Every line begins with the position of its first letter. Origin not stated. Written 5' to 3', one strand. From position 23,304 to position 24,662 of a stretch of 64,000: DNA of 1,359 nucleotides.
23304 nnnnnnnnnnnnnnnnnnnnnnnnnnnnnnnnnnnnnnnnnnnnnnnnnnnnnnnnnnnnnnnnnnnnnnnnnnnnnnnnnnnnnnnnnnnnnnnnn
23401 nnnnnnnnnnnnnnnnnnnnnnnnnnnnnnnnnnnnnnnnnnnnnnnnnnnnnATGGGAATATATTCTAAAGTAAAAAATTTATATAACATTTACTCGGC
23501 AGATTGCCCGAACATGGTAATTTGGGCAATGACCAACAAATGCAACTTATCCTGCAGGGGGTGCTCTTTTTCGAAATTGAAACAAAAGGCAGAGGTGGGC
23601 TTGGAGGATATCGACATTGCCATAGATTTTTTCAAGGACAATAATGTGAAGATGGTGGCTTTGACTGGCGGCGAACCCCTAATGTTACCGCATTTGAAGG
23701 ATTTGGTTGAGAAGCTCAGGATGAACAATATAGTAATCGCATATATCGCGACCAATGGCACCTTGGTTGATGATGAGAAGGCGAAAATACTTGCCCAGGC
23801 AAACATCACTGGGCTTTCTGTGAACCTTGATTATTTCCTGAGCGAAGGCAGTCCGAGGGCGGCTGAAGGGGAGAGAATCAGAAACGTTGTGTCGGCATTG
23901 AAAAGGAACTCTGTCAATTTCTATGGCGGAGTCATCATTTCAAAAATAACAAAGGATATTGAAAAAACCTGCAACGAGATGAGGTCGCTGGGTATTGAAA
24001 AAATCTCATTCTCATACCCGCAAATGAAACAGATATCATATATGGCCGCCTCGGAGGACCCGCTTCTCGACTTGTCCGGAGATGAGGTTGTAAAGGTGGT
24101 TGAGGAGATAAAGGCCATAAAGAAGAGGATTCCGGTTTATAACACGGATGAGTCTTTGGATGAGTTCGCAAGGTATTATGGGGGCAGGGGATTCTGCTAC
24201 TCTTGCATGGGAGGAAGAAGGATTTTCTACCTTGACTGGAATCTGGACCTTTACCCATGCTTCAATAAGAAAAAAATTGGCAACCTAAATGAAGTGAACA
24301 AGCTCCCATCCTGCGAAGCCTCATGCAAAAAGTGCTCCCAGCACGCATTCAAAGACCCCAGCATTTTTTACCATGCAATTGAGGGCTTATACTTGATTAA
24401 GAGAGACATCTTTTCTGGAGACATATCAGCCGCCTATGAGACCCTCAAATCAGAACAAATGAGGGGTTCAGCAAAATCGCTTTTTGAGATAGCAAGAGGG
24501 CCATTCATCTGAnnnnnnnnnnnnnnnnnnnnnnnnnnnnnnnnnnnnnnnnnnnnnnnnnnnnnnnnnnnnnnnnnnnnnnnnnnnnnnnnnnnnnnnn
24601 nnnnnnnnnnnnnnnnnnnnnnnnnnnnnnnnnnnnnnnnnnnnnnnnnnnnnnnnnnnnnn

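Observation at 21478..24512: Two SPASM/twitch radical SAM enzymes + stand-alone DUF2156 (MprF C-terminal-like) transferase + SD-led mini-ORF: candidate undescribed tailoring system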

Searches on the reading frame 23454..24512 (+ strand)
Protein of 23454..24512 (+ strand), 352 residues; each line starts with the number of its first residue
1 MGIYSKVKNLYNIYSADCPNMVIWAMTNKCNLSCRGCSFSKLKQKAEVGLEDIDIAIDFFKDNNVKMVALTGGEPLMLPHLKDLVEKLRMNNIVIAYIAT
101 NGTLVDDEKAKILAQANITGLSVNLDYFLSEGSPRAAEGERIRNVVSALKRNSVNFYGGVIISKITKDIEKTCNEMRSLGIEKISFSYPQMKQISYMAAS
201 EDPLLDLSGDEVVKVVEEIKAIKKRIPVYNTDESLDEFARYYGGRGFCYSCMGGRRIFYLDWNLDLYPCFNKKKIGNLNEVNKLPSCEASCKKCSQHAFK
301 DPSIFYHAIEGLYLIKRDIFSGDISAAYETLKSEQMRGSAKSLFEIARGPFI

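Call 3: search_protein_families(library=pfam, proteins=[window:23514-24512:+], max_evalue=0.01)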
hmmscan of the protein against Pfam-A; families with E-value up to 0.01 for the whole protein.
window:23514-24512:+ (332 aa): 2 families
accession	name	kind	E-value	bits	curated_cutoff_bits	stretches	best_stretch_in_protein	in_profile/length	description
PF04055.27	Radical_SAM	-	4.6e-19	69.6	29.5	1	6-152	3-162/166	Radical SAM superfamily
PF13353.11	Fer4_12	-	9.5e-09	36.1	22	1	7-96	12-109/137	4Fe-4S single cluster domain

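Call 4: search_protein_families(library=ncbifam, proteins=[window:23514-24512:+], max_evalue=0.01)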
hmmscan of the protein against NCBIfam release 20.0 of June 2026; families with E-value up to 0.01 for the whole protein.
window:23514-24512:+ (332 aa): 70 families (the best 25 are shown)
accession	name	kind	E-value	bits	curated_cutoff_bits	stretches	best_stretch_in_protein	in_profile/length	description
TIGR02666.1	moaA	equivalog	2.4e-16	59.6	284.05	1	6-131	16-149/336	GTP 3',8-cyclase MoaA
TIGR04054.1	rSAM_NirJ1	equivalog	3.1e-15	55.7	650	1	2-108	38-145/387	putative heme d1 biosynthesis radical SAM protein NirJ1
NF047865.1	rSAM_PapB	equivalog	5.4e-15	55.4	340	1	5-250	8-266/330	PapB family radical SAM/SPASM ranthipeptide maturase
TIGR04051.1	rSAM_NirJ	equivalog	1.8e-14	53.5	515.45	1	2-106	4-109/354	heme d1 biosynthesis radical SAM protein NirJ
TIGR04055.1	rSAM_NirJ2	equivalog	3.3e-14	53.2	500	1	2-108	2-108/326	putative heme d1 biosynthesis radical SAM protein NirJ2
TIGR04347.1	pseudo_SAM_Halo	equivalog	3e-13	49.8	525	1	2-167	40-210/390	TIGR04347 family pseudo-SAM/SPASM protein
TIGR04546.1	rSAM_ahbC_deAc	equivalog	6.5e-13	48.2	650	1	2-107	41-147/390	12,18-didecarboxysiroheme deacetylase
NF050035.1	rSAM_WgK_link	exception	7.7e-13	48.2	650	1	5-112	14-123/367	radical SAM/SPASM peptide maturase WgkB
TIGR03962.1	mycofact_rSAM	equivalog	1.1e-12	47.8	265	1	2-129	14-141/339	mycofactocin radical SAM maturase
NF001199.0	PRK00164.2-1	equivalog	3.9e-12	45.9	231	1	5-131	17-144/308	GTP 3',8-cyclase MoaA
TIGR02668.1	moaA_archaeal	equivalog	5.6e-12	45.3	325.25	1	5-131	15-142/303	GTP 3',8-cyclase MoaA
TIGR04317.1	W_rSAM_matur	equivalog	6.9e-12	45.1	380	1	6-130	10-134/349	tungsten cofactor oxidoreductase radical SAM maturase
TIGR04251.1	SCM_rSAM_ScmF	equivalog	7.4e-12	45.3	400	1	4-107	8-115/353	SynChlorMet cassette radical SAM/SPASM protein ScmF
TIGR04133.1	rSAM_w_lipo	hypoth_equivalog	7.4e-12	44.9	425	1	2-208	26-237/350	TIGR04133 family radical SAM/SPASM protein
TIGR04250.1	SCM_rSAM_ScmE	equivalog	8.4e-12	44.7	400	1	6-203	9-210/358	SynChlorMet cassette radical SAM/SPASM protein ScmE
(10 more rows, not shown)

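Call 11: find_homologous_proteins(query=window:23514-24512:+)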
Query window:23514-24512:+ (332 aa): 112 proteins with E <= 0.001 among 2042 candidates.
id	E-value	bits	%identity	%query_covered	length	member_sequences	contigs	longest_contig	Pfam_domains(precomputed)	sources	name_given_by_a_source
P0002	1.4e-220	749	100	100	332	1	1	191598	PF04055.28,PF13353.12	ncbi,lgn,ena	-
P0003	1.8e-119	417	58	100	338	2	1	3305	PF04055.28,PF13353.12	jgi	jgi:MoaA/NifB/PqqE/SkfB family radical SAM enzyme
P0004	1.4e-94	335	48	100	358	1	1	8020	PF04055.28,PF13353.12,PF19238.6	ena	-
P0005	1.1e-88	316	46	100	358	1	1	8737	PF04055.28,PF13353.12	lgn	-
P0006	1.2e-85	305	45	100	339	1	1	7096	PF04055.28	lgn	-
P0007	2.7e-80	288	46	91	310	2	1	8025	PF04055.28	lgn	-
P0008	1.0e-62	230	37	100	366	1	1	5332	PF04055.28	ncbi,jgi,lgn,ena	ncbi:MAG TPA: radical SAM protein [Solirubrobacterales bacterium]|jgi:MoaA/NifB/PqqE/SkfB family rad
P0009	3.5e-62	228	37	100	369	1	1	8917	PF04055.28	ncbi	-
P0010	6.4e-62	228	38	100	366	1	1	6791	PF04055.28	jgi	jgi:MoaA/NifB/PqqE/SkfB family radical SAM enzyme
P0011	4.1e-61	225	45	83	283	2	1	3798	-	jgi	-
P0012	5.0e-61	225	38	99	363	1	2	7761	PF04055.28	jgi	jgi:MoaA/NifB/PqqE/SkfB family radical SAM enzyme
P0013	1.2e-60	223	38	100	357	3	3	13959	PF04055.28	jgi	jgi:Predicted Fe-S oxidoreductases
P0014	4.4e-60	221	37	100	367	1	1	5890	PF04055.28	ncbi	ncbi:radical SAM protein [Myxococcota bacterium]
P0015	7.0e-60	221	37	99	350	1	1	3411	PF04055.28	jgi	jgi:MoaA/NifB/PqqE/SkfB family radical SAM enzyme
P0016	1.9e-59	219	38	100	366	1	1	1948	PF04055.28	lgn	-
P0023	1.5e-56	210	35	100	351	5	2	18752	PF04055.28,PF13353.12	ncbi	ncbi:MAG: radical SAM protein [Thermoplasmata archaeon]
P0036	9.5e-54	201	35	100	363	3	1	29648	PF04055.28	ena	-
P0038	7.5e-53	198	33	100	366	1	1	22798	PF04055.28,PF13353.12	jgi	jgi:MoaA/NifB/PqqE/SkfB family radical SAM enzyme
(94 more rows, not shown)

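Call 12: find_encoding_contigs(protein=P0004, flank=10000, max_places=2)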
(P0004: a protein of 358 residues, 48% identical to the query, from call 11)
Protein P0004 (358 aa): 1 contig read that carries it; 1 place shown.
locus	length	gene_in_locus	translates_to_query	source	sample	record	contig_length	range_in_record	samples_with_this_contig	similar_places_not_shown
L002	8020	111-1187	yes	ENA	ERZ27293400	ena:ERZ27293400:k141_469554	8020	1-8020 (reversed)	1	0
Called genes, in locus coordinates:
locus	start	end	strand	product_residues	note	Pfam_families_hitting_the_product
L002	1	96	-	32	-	?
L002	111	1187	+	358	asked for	PF04055:Radical_SAM, PF13353:Fer4_12 (weak), PF19238:Radical_SAM_2 (faint)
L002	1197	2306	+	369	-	PF06925:MGDG_synth (weak), PF00534:Glycos_transf_1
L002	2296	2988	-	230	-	PF00535:Glycos_transf_2, PF10111:Glyco_tranf_2_2 (faint), PF13641:Glyco_tranf_2_3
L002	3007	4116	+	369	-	PF04055:Radical_SAM, PF13353:Fer4_12 (faint), PF13186:SPASM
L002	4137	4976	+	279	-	PF01694:Rhomboid (weak)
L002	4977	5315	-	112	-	-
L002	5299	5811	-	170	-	PF01978:TrmB, PF08221:HTH_9 (weak)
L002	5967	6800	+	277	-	PF04343:DUF488, PF22751:DUF488-N3a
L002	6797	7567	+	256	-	-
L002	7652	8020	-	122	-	?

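Call 13: find_encoding_contigs(protein=P0005, flank=10000, max_places=2)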
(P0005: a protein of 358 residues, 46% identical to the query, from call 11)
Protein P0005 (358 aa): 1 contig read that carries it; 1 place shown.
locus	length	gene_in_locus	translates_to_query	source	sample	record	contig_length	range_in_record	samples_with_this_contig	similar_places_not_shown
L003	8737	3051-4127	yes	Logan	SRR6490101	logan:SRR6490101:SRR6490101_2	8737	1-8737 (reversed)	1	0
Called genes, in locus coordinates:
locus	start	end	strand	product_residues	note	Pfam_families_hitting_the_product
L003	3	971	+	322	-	?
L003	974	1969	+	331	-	PF00953:Glycos_transf_4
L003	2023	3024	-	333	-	PF09924:LPG_synthase_C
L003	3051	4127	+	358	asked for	PF04055:Radical_SAM, PF13353:Fer4_12 (faint)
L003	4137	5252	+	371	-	PF06925:MGDG_synth, PF04101:Glyco_tran_28_C (weak)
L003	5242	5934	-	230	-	PF00535:Glycos_transf_2, PF13641:Glyco_tranf_2_3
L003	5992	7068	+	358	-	PF04055:Radical_SAM, PF13186:SPASM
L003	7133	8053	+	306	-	PF01073:3Beta_HSD, PF01370:Epimerase, PF02719:Polysacc_synt_2, PF04321:RmlD_sub_bind, PF13460:NAD_binding_10, PF16363:GDP_Man_Dehyd, PF07993:NAD_binding_4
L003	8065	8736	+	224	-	?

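Call 14: find_encoding_contigs(protein=P0006, flank=10000, max_places=2)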
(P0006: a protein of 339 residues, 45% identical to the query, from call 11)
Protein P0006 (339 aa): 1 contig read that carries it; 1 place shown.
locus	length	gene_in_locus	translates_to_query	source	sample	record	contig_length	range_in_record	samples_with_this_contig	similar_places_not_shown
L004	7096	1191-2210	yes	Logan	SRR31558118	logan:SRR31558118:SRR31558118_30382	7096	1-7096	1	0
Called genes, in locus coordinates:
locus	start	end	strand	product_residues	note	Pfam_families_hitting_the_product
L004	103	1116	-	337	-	PF09924:LPG_synthase_C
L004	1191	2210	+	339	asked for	PF04055:Radical_SAM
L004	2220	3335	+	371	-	PF06925:MGDG_synth, PF04101:Glyco_tran_28_C (weak)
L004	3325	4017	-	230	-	PF00535:Glycos_transf_2, PF10111:Glyco_tranf_2_2 (weak), PF13641:Glyco_tranf_2_3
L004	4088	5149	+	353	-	PF04055:Radical_SAM, PF13186:SPASM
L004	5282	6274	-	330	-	-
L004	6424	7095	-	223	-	?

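Call 16: find_encoding_contigs(protein=P0023, flank=10000, max_places=2)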
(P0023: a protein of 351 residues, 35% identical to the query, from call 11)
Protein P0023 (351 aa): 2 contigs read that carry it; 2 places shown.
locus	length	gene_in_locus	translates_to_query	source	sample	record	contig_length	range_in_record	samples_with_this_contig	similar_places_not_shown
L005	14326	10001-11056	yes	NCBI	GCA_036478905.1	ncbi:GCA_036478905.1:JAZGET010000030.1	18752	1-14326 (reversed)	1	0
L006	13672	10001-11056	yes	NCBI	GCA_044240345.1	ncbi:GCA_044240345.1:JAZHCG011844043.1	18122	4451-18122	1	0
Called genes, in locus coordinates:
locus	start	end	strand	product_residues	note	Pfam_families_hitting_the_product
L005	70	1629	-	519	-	-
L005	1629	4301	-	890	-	PF01578:Cytochrom_C_asm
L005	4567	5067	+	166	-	-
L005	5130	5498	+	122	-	PF00571:CBS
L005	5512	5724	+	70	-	PF01363:FYVE (weak)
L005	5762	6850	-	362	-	PF00155:Aminotran_1_2, PF01041:DegT_DnrJ_EryC1, PF00266:Aminotran_5 (faint)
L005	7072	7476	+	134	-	PF00085:Thioredoxin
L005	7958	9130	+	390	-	PF04055:Radical_SAM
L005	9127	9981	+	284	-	PF01040:UbiA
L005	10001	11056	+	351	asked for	PF13353:Fer4_12 (weak), PF04055:Radical_SAM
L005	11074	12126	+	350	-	PF06925:MGDG_synth, PF04101:Glyco_tran_28_C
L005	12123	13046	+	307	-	PF01073:3Beta_HSD, PF01370:Epimerase, PF02719:Polysacc_synt_2 (faint), PF04321:RmlD_sub_bind, PF13460:NAD_binding_10, PF16363:GDP_Man_Dehyd, PF07993:NAD_binding_4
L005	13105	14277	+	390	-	PF13439:Glyco_transf_4, PF13579:Glyco_trans_4_4, PF20706:GT4-conflict, PF00534:Glycos_transf_1, PF13692:Glyco_trans_1_4, PF13524:Glyco_trans_1_2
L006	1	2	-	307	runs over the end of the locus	PF14522:Cytochrome_C7 (faint), PF14537:Cytochrom_c3_2 (faint), PF22113:Mtrc-MtrF_II-IV_dom (faint)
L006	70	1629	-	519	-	-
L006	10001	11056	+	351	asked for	PF13353:Fer4_12 (weak), PF04055:Radical_SAM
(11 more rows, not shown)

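Call 17: find_encoding_contigs(protein=P0036, flank=10000, max_places=2)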
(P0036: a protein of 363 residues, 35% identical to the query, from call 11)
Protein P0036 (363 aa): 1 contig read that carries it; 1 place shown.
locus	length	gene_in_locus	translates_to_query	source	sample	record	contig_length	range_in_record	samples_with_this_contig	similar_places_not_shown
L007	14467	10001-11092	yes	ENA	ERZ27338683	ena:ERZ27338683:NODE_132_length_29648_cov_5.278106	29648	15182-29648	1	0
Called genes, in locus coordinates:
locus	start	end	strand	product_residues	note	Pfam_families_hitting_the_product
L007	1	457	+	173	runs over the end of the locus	-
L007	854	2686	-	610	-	-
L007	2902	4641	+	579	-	-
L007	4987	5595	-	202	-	-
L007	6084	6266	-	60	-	-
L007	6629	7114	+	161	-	PF08310:LGFP (faint)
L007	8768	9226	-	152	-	-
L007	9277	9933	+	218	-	PF02666:PS_Dcarbxylase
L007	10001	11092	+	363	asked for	PF04055:Radical_SAM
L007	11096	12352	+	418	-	PF06925:MGDG_synth, PF04101:Glyco_tran_28_C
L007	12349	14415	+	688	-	PF01073:3Beta_HSD, PF01370:Epimerase, PF02719:Polysacc_synt_2, PF04321:RmlD_sub_bind, PF05368:NmrA, PF07993:NAD_binding_4, PF13460:NAD_binding_10, PF16363:GDP_Man_Dehyd, +1 more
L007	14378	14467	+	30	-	?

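Call 18: find_encoding_contigs(protein=P0009, flank=10000, max_places=2)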
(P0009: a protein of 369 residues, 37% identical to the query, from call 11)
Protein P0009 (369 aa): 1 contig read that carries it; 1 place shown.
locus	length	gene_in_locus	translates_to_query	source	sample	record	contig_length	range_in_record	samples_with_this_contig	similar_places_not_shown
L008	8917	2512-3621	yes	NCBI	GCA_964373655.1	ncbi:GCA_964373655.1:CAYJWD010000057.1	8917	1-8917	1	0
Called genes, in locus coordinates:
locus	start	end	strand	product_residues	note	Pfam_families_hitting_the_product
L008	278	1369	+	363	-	PF04055:Radical_SAM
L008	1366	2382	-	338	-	PF09924:LPG_synthase_C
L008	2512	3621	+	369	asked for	PF04055:Radical_SAM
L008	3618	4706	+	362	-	-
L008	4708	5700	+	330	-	PF01073:3Beta_HSD, PF01370:Epimerase, PF02719:Polysacc_synt_2 (faint), PF04321:RmlD_sub_bind (weak), PF05368:NmrA, PF13460:NAD_binding_10, PF16363:GDP_Man_Dehyd, PF07993:NAD_binding_4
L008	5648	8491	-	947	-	PF16216:GxGYxYP_N (weak), PF20957:GxGYxYP_N_2nd, PF20958:GxGYxYP_N_3rd, PF14323:GxGYxYP_C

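Call 23: find_related_loci(query=A1, collection=genome_contigs, flank=10000)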
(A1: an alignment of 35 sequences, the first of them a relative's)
Query A1 (332 aa) in genome_contigs; peptide patterns used: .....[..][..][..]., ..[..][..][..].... (x = any residue, [..] = any of these).
600 stretches matched a pattern (row limit reached: there are more); 199 encode a relative of the query (tblastn E <= 1e-3); the best 80 are kept; 80 distinct loci.
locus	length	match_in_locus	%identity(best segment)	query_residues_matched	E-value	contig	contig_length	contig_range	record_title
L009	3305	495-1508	58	1-332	8e-131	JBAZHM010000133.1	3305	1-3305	MAG: Candidatus Micrarchaeia archaeon isolate SO_2017_LW3_70 NODE_119689_length_3305_cov_0.719320_LW162_2017, whole geno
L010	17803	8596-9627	37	1-332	4e-65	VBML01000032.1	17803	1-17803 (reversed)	MAG: Methanobacteriota archaeon isolate EA_22 14_0929_05_40cm_scaffold_1708, whole genome shotgun sequence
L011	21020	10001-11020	29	2-331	3e-39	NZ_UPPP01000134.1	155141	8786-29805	Lucifera butyrica isolate LUCI, whole genome shotgun sequence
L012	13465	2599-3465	27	5-284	2e-38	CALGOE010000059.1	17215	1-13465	MAG: uncultured Desulfobacca sp. isolate N1_Bin_Bin_94_1 genome assembly, contig: c_000002593428, whole genome shotgun s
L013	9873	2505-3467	29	4-325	2e-37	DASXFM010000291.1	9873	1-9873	MAG TPA_asm: Verrucomicrobiia bacterium isolate SMAG_U5138 k141_3216829, whole genome shotgun sequence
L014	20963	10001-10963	27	4-325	8e-37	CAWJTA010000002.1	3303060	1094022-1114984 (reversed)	MAG: uncultured Verrucomicrobiae bacterium isolate MFD04463.bin.1.72 genome assembly, contig: contig_27973, whole genome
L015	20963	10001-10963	28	4-325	1e-36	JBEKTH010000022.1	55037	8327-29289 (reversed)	MAG: Verrucomicrobiota bacterium isolate SPRUCE 553 SPRUCE_553_22, whole genome shotgun sequence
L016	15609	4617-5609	26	5-328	2e-35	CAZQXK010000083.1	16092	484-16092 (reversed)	MAG TPA_asm: uncultured Thermodesulfobacteriota bacterium isolate binchicken_co168_241 genome assembly, contig: NODE_632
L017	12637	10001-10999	28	4-325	4e-35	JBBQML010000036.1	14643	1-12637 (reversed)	MAG: Verrucomicrobiota bacterium isolate Co_metawrap_420 Cmw_420_k141_9543158_length_14643_cov_6.0000, whole genome shot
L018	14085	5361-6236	30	5-285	5e-34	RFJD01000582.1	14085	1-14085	MAG: Verrucomicrobia bacterium isolate J093 k99_1378945, whole genome shotgun sequence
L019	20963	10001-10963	28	4-325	8e-34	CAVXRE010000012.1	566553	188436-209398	MAG: uncultured Verrucomicrobiae bacterium isolate MFD01223.bin.1.112 genome assembly, contig: contig_7518, whole genome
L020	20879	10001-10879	29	4-285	2e-33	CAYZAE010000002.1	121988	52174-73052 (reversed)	MAG TPA_asm: uncultured Verrucomicrobiota bacterium isolate SRP272421_co2_389 genome assembly, contig: NODE_116_length_1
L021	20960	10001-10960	27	5-325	4e-33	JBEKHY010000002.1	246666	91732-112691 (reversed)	MAG: Verrucomicrobiota bacterium isolate SPRUCE 288 SPRUCE_288_2, whole genome shotgun sequence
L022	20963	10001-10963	28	4-325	7e-33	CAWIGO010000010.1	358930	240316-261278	MAG: uncultured Verrucomicrobiae bacterium isolate MFD03726.bin.1.231 genome assembly, contig: contig_35278, whole genom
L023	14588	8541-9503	27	4-325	9e-33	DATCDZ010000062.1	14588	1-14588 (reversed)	MAG TPA_asm: Verrucomicrobiia bacterium isolate SMAG_U7740 k141_127449, whole genome shotgun sequence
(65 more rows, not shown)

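Call 40: search_solved_structures(query=A1, max_evalue=0.01)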
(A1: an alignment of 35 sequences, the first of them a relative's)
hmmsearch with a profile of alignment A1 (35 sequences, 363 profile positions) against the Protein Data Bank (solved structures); distinct sequences matched with E-value up to 0.01: 32.
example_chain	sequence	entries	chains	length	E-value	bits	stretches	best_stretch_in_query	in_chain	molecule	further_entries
9dfu_A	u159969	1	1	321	8.1e-14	54.4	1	15-181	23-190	Radical SAM core domain-containing protein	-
9dfn_A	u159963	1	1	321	1.4e-13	53.6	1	16-181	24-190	Radical SAM core domain-containing protein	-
7vob_C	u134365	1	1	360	1.1e-12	50.7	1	19-140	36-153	Cytosylglucuronate decarboxylase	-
7voc_C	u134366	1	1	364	1.1e-12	50.7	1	19-140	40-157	Cytosylglucuronate decarboxylase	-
6b4c_A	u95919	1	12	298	1.7e-11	46.8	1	14-168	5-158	Viperin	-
7n7i_A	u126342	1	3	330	1.8e-11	46.7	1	13-167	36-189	Viperin-like enzyme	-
9dfw_A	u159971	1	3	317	2.4e-11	46.2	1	16-166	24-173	Radical SAM core domain-containing protein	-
9dgw_A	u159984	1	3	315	2.4e-11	46.2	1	16-167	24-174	Radical SAM core domain-containing protein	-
2fb2_A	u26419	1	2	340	6.5e-11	44.8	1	22-146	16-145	Molybdenum cofactor biosynthesis protein A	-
5wgg_A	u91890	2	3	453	6.6e-11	44.8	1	10-291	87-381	Radical SAM domain protein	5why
1tv7_A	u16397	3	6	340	1.4e-10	43.7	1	24-146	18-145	Molybdenum cofactor biosynthesis protein A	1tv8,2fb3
7n7h_A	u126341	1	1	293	2.4e-10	43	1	18-172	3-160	VIPERIN-LIKE ENZYME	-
7wzv_A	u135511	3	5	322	7.6e-10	41.3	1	29-113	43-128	4Fe-4S cluster-binding domain-containing protein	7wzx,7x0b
8wm2_A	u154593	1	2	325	1.5e-09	40.4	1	24-111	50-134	Fe-S radical SAM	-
8ai3_A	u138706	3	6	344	2.8e-08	36.1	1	17-133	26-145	Putative peptide biosynthesis protein YydG | Radical SAM core domain-containing protein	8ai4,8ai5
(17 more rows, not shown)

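Call 46: find_related_loci(query=A1, collection=metagenome_contigs, flank=8000)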
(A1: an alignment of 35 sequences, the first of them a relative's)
Query A1 (332 aa) in metagenome_contigs; peptide patterns used: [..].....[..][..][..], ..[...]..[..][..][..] (x = any residue, [..] = any of these).
600 stretches matched a pattern (row limit reached: there are more); 283 encode a relative of the query (tblastn E <= 1e-3); the best 80 are kept; 80 distinct loci.
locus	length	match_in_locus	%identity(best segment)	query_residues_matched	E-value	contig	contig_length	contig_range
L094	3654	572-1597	34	1-332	6e-57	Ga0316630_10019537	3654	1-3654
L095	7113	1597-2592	29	5-325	3e-39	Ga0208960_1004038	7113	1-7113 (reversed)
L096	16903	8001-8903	28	4-299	1e-37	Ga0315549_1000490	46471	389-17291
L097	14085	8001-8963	27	4-325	1e-35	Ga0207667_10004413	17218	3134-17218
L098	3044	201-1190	28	5-325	3e-35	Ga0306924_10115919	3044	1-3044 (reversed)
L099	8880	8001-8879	30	4-285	2e-34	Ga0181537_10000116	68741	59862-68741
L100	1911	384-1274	29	1-288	4e-35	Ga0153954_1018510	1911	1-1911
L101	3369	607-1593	27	5-327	1e-34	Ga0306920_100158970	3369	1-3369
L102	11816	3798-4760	28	4-325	1e-34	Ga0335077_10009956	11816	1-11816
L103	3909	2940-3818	30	4-285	1e-34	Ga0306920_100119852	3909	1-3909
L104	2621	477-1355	28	4-285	2e-34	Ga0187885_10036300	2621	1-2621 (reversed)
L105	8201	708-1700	28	4-325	2e-34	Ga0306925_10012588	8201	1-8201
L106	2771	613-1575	27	4-325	2e-34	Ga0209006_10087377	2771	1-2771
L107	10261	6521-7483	28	4-325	3e-34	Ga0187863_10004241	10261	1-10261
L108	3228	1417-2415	28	4-325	4e-34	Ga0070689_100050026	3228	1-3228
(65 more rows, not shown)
